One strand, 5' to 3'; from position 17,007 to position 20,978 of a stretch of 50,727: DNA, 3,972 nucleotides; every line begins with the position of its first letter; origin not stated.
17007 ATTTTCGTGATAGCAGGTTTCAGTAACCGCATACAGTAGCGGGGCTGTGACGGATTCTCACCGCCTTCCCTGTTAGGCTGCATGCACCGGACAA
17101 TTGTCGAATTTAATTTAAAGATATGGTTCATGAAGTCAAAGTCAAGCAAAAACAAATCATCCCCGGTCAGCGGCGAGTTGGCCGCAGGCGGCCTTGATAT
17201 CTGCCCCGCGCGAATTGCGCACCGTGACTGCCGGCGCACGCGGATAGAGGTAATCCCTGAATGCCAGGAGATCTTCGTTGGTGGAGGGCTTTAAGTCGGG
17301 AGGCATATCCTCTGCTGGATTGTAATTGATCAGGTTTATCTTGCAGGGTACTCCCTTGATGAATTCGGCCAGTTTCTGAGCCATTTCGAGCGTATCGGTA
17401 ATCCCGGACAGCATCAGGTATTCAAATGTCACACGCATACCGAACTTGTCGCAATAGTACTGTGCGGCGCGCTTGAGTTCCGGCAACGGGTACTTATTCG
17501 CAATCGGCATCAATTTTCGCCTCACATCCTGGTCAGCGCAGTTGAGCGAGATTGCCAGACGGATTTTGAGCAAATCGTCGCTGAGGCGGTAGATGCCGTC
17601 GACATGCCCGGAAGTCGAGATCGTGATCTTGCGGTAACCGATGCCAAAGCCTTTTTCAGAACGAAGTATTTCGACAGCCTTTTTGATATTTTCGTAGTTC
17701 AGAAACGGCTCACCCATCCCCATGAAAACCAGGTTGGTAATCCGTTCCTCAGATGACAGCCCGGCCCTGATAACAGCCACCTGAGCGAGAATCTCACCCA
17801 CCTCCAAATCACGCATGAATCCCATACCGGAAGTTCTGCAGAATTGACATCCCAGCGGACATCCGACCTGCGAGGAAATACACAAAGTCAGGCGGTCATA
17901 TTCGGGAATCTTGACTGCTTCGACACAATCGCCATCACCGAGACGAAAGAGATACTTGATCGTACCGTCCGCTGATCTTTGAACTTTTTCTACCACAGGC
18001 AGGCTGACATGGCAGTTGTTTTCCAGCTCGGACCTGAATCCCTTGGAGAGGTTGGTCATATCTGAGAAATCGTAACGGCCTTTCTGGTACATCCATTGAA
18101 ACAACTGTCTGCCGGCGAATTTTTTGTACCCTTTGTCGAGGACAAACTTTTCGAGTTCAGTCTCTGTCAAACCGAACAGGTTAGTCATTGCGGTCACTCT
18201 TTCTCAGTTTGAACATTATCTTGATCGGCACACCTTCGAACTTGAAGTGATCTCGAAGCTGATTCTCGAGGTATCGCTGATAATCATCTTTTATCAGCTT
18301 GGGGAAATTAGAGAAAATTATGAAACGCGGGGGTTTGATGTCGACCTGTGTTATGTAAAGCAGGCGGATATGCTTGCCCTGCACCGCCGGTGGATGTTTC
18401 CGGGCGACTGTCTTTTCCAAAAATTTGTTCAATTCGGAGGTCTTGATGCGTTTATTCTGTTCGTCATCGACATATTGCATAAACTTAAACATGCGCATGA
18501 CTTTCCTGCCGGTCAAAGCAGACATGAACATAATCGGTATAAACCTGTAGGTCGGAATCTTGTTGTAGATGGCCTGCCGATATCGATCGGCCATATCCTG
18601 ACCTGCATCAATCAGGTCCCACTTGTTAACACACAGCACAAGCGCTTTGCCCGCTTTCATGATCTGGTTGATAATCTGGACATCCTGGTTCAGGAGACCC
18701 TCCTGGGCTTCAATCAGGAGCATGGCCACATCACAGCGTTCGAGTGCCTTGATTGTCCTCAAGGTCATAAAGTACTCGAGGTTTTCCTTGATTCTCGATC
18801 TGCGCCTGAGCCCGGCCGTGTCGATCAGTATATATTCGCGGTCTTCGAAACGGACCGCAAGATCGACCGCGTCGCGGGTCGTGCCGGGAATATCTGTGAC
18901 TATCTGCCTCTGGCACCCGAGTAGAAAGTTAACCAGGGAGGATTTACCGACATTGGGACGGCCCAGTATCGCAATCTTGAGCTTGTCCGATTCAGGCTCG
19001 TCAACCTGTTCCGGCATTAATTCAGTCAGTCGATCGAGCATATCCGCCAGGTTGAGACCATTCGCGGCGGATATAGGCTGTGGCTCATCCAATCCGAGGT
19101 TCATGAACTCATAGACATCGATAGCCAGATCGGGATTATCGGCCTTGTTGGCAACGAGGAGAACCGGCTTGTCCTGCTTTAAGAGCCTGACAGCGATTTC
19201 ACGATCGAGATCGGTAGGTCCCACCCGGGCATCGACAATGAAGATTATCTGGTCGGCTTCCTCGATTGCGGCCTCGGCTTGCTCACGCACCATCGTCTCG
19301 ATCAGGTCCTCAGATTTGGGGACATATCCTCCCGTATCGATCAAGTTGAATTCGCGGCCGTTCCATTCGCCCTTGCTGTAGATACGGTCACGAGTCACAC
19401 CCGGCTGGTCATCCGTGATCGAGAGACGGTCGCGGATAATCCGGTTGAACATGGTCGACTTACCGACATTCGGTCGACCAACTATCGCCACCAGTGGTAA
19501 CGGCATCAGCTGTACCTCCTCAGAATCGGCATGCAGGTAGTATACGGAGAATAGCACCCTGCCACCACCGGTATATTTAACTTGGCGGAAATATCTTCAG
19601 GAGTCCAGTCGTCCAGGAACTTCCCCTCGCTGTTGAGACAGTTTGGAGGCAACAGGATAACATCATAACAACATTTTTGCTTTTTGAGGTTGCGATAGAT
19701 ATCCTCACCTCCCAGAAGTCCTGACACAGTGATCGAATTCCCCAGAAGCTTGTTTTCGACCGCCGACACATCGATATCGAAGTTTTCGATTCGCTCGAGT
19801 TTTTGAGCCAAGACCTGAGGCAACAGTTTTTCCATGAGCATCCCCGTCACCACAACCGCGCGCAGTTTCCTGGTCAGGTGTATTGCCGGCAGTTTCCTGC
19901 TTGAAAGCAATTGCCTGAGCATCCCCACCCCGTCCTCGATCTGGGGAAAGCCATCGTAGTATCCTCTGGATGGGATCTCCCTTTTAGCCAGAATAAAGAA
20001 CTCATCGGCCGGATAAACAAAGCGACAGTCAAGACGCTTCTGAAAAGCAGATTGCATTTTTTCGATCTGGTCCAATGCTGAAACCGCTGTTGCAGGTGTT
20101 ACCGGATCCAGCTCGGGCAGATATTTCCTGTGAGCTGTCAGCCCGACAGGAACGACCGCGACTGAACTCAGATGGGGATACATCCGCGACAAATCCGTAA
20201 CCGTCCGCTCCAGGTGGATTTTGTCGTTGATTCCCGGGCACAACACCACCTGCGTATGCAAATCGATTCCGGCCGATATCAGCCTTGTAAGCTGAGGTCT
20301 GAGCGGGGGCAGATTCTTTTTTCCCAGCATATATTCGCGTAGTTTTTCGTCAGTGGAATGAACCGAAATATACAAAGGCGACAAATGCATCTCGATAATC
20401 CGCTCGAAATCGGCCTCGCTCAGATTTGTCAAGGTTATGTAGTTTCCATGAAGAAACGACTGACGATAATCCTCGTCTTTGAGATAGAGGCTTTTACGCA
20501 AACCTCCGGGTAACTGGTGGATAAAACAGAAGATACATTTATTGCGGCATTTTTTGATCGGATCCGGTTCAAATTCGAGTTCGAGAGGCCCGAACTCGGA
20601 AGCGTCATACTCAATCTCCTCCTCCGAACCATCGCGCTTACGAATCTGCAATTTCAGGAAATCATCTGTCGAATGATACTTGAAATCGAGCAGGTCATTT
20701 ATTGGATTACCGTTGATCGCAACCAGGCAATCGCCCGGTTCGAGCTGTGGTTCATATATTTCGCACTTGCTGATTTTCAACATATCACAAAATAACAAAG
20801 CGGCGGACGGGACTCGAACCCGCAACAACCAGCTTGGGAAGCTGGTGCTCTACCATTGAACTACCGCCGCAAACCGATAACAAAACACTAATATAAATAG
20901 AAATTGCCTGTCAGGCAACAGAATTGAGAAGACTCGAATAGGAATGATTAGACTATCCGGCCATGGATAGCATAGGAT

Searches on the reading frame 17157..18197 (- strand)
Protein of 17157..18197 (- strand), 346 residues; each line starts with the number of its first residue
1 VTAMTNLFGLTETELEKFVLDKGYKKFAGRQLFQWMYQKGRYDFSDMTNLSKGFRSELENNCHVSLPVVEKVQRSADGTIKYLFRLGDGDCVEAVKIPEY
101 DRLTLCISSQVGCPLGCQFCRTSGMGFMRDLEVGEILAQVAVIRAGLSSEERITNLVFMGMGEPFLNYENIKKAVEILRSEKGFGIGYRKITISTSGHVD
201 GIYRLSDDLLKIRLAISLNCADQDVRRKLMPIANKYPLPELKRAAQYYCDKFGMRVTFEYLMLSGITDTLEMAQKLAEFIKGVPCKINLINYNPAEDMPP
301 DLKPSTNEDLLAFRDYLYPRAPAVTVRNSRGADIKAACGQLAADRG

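Call 7: search_protein_families(library=pfam, proteins=[window:17157-18197:-])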
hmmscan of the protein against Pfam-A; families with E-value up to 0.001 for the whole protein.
window:17157-18197:- (346 aa): 2 families
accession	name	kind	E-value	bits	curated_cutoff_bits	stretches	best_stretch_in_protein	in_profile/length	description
PF21016.3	RlmN_N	-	6.9e-19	67.8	24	1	5-64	1-60/60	Ribosomal RNA large subunit methyltransferase N-terminal domain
PF04055.27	Radical_SAM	-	2.5e-15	57.5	29.5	1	108-269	2-157/166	Radical SAM superfamily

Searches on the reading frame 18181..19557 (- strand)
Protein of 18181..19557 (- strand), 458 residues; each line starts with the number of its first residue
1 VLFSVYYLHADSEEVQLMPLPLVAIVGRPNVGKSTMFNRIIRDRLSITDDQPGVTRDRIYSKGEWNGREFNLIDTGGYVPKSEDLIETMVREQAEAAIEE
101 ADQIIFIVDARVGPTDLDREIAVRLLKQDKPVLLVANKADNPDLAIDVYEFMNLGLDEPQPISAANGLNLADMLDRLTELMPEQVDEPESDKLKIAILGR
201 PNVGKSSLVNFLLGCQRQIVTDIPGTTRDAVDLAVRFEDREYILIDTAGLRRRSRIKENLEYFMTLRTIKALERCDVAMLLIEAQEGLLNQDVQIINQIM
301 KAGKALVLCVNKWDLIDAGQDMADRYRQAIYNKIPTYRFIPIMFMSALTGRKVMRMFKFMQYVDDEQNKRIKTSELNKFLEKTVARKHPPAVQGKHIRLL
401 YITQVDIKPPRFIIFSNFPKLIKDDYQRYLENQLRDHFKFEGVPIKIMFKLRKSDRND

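Call 7: search_protein_families(library=pfam, proteins=[window:18181-19557:-])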
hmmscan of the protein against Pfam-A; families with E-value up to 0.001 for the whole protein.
window:18181-19557:- (458 aa): 13 families
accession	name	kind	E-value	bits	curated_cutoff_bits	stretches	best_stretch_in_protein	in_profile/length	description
PF01926.29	MMR_HSR1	-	1.6e-55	186.5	21.9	2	23-138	2-113/113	50S ribosome-binding GTPase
PF14714.11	KH_dom-like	-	5.2e-32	110.4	27.3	1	370-450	1-81/81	KH-domain-like of EngA bacterial GTPase enzymes, C-terminal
PF02421.24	FeoB_N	-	6.6e-26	91.1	27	2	194-320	2-122/156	Ferrous iron transport protein B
PF00009.33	GTP_EFTU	-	1.3e-23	84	26.5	2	228-359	57-181/188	Elongation factor Tu GTP binding domain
PF00350.29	Dynamin_N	-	5.2e-12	46.6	27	0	195-230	1-35/168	Dynamin family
PF04548.22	AIG1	-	1.8e-08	34.4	27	1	24-94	4-74/212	AIG1 family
PF03193.22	RsgA_GTPase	-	1.5e-07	31.8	30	0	98-226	20-140/174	RsgA GTPase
PF08477.19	Roc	-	2.4e-07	31.4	27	0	23-140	2-119/119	Ras of Complex, Roc, domain of DAPkinase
PF09439.16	SRPRB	-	2e-06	27.7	25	1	21-117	4-89/178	Signal recognition particle receptor beta subunit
PF00071.28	Ras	-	1.8e-05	24.8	21.6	0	194-357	1-153/162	Ras family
PF05621.17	TniB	-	6.8e-05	22.8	22.4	0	173-302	19-145/189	Bacterial TniB protein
PF00005.33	ABC_tran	-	0.00055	21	25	0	194-259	13-79/137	ABC transporter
PF00448.28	SRP54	-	0.00094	19.3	22.7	0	63-117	79-130/196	SRP54-type protein, GTPase domain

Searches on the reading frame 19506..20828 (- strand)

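Call 8: search_protein_families(library=pfam, proteins=[window:19506-20828:-])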
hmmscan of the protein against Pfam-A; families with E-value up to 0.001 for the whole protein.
window:19506-20828:- (440 aa): 3 families
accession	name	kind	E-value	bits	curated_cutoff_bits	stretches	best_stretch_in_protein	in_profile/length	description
PF19238.5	Radical_SAM_2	-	1.1e-59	200.9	26.7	1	88-223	16-151/151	Radical SAM-like domain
PF04459.17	DUF512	-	9.8e-58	195.2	25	1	226-422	1-198/202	Protein of unknown function (DUF512)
PF04055.27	Radical_SAM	-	0.00013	22.6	29.5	0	134-203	90-157/166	Radical SAM superfamily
